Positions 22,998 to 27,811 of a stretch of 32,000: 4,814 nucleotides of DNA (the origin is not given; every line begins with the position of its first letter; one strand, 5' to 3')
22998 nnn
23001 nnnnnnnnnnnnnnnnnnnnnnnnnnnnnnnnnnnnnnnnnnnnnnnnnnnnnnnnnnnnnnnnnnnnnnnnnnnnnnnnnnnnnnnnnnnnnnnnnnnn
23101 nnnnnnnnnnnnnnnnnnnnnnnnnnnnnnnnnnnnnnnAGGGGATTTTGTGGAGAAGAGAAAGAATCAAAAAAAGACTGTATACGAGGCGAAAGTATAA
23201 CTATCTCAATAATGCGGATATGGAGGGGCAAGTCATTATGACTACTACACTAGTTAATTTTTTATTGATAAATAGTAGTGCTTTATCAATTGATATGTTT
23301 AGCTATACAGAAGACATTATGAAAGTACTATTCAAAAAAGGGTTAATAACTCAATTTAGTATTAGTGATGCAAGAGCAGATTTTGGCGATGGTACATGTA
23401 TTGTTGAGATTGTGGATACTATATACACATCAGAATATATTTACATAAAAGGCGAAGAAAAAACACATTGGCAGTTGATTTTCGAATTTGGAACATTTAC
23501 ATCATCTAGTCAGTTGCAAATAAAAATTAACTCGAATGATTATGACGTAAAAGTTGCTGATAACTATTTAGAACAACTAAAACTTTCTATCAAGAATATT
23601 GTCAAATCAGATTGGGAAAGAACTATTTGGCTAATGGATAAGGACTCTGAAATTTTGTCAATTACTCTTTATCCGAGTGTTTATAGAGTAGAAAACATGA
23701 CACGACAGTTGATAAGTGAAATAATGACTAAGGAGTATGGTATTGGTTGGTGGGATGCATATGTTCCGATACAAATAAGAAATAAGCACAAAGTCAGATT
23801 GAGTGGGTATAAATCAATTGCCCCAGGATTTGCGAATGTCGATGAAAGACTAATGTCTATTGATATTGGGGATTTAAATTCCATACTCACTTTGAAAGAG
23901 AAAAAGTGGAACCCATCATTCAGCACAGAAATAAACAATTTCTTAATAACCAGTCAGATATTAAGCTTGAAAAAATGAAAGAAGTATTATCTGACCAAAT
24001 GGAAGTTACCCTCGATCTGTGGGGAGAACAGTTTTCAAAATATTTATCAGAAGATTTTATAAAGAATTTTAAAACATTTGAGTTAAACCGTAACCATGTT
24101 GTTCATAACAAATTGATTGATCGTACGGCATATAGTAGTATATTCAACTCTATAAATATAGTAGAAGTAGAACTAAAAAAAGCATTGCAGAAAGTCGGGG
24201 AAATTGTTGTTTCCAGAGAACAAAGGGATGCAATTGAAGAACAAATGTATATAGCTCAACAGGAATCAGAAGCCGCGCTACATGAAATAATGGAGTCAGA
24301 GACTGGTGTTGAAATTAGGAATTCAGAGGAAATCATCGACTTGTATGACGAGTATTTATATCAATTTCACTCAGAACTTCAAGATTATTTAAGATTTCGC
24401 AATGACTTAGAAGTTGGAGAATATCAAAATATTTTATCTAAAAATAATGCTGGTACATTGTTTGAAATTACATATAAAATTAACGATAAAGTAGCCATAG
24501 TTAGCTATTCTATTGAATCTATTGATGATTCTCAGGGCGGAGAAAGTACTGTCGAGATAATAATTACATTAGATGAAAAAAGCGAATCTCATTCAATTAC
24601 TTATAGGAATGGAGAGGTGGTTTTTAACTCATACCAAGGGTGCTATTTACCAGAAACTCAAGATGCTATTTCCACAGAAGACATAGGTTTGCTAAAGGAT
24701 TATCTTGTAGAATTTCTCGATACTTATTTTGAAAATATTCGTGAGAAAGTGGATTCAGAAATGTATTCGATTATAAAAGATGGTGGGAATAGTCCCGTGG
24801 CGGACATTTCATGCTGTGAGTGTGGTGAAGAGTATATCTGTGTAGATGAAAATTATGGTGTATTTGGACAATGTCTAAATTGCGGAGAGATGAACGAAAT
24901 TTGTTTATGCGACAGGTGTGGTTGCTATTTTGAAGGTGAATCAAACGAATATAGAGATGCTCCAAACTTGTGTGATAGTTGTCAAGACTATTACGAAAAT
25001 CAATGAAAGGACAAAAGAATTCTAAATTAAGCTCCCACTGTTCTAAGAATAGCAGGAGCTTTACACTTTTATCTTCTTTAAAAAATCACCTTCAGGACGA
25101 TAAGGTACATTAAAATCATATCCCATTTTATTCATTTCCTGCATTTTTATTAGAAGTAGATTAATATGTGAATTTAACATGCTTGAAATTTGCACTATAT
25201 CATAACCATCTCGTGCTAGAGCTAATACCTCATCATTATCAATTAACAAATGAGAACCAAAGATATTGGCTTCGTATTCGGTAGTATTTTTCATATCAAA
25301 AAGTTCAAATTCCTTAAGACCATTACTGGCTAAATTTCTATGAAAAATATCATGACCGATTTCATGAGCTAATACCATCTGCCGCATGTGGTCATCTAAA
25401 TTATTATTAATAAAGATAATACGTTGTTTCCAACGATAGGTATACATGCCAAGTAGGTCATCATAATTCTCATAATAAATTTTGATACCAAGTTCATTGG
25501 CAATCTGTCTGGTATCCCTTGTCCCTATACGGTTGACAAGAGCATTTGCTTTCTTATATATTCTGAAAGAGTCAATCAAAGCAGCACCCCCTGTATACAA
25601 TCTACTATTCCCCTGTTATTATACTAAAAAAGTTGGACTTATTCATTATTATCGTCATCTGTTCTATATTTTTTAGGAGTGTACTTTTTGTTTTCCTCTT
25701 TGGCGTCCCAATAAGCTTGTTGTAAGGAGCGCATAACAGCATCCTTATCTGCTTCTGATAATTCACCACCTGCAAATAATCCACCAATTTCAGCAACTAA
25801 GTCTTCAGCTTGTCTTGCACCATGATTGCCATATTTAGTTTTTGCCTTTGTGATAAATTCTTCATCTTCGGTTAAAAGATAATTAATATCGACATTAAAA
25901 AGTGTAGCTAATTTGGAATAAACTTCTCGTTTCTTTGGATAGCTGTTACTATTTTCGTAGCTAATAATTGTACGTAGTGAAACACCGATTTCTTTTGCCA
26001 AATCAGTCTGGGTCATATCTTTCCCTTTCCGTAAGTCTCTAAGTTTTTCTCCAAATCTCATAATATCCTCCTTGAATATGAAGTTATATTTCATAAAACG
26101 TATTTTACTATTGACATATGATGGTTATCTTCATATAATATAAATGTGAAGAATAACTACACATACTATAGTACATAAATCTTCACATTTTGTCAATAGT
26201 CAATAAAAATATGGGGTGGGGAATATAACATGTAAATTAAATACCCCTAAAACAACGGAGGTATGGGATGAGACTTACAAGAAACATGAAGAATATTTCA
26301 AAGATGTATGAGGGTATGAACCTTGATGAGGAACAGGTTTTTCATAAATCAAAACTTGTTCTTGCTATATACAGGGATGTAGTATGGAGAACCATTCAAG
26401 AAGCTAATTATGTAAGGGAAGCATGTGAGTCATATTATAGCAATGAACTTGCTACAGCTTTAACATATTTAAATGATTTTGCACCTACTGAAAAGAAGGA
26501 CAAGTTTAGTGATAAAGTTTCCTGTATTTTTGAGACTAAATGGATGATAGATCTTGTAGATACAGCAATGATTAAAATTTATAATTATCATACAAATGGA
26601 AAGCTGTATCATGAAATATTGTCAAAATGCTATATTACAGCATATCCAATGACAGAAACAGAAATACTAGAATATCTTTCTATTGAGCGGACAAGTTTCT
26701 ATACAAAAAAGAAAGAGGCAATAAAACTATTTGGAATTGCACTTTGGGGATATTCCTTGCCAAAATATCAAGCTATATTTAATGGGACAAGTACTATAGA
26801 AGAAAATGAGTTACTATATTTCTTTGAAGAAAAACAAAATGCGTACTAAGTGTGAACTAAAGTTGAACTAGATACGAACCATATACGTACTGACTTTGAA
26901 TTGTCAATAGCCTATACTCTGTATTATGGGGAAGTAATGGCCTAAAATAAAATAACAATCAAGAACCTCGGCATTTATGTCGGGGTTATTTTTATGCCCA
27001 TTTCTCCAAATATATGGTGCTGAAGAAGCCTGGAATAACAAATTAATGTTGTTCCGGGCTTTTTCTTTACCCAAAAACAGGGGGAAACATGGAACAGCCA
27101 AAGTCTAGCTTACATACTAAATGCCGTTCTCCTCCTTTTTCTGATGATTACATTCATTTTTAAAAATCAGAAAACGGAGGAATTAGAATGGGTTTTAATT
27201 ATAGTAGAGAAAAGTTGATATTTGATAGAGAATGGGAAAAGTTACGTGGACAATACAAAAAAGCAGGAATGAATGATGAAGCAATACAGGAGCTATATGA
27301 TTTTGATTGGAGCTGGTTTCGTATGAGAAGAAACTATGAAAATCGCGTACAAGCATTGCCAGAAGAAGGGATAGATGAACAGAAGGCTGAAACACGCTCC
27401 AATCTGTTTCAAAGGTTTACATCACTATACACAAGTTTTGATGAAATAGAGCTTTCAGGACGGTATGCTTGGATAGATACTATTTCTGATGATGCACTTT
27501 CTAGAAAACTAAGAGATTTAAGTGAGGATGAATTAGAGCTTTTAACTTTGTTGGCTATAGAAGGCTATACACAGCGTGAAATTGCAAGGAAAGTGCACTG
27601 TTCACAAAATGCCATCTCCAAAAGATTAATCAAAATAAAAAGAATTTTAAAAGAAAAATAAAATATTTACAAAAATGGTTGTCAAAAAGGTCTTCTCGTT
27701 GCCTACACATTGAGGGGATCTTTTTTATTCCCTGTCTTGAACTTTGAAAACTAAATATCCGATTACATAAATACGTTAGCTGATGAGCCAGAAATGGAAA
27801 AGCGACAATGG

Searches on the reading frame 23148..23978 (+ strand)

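Call 4: search_protein_families(library=pfam, proteins=[window:23148-23978:+], max_evalue=0.01)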
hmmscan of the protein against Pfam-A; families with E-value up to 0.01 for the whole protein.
window:23148-23978:+ (276 aa): 1 family
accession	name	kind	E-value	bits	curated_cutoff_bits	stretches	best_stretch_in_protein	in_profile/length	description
PF18731.6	HEPN_Swt1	-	0.009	16.7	27.5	0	185-263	10-72/115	Swt1-like HEPN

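Call 5: search_protein_families(library=padloc, proteins=[window:23148-23978:+], max_evalue=0.01)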
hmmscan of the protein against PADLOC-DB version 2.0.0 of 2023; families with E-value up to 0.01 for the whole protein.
window:23148-23978:+ (276 aa): 3 families
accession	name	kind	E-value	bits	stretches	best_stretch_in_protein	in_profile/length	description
PDLC04592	PDC-M34B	-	3.3e-10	37.9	1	172-258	59-145/192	-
PDLC04590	PDC-M34B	-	1.1e-07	30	1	174-247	16-89/147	-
PDLC04591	PDC-M34B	-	0.002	16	1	174-217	54-98/185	-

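Call 59: search_protein_families(library=pfam, proteins=[window:23148-23978:+], max_evalue=0.01)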
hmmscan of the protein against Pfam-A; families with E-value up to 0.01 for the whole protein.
window:23148-23978:+ (276 aa): 1 family
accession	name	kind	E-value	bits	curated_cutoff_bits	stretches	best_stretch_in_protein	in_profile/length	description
PF18731.6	HEPN_Swt1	-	0.009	16.7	27.5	0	185-263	10-72/115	Swt1-like HEPN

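Call 71: search_protein_families(library=ncbifam, proteins=[window:23148-23978:+], max_evalue=0.01)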
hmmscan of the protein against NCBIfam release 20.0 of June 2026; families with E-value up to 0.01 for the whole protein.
window:23148-23978:+ (276 aa): 0 families

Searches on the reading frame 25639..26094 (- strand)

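Call 54: search_protein_families(library=pfam, proteins=[window:25639-26094:-], max_evalue=0.001)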
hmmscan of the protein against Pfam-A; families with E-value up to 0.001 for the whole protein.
window:25639-26094:- (151 aa): 3 families
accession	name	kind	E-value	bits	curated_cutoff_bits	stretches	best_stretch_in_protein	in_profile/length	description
PF12844.13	HTH_19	-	3.3e-11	43.4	30.2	1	15-75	1-60/64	Helix-turn-helix domain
PF01381.28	HTH_3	-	1.3e-10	41.6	23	1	18-73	1-55/55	Helix-turn-helix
PF13560.12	HTH_31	-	1.1e-06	29.3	27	1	13-69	1-57/64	Helix-turn-helix domain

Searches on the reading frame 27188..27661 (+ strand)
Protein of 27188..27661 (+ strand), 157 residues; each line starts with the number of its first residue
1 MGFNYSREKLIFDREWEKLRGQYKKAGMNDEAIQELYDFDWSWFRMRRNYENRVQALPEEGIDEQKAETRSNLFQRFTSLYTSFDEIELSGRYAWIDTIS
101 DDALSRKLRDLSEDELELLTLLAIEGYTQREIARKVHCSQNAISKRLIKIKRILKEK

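Call 54: search_protein_families(library=pfam, proteins=[window:27188-27661:+], max_evalue=0.001)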
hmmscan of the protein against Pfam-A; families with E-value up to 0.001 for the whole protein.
window:27188-27661:+ (157 aa): 5 families
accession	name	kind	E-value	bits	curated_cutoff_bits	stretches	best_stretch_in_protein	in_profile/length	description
PF08281.18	Sigma70_r4_2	-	6.5e-07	29.3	25.7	1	103-147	3-47/54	Sigma-70, region 4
PF13384.12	HTH_23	-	1.9e-05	24.8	24.6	0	117-147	9-37/50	Homeodomain-like domain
PF04545.22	Sigma70_r4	-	6.1e-05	22.9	24.1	1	108-149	2-43/50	Sigma-70, region 4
PF07638.17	Sigma70_ECF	-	0.00017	22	21.1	1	101-151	127-176/185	ECF sigma factor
PF06530.18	Phage_antitermQ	-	0.00043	20.6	26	1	106-149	58-101/118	Phage antitermination protein Q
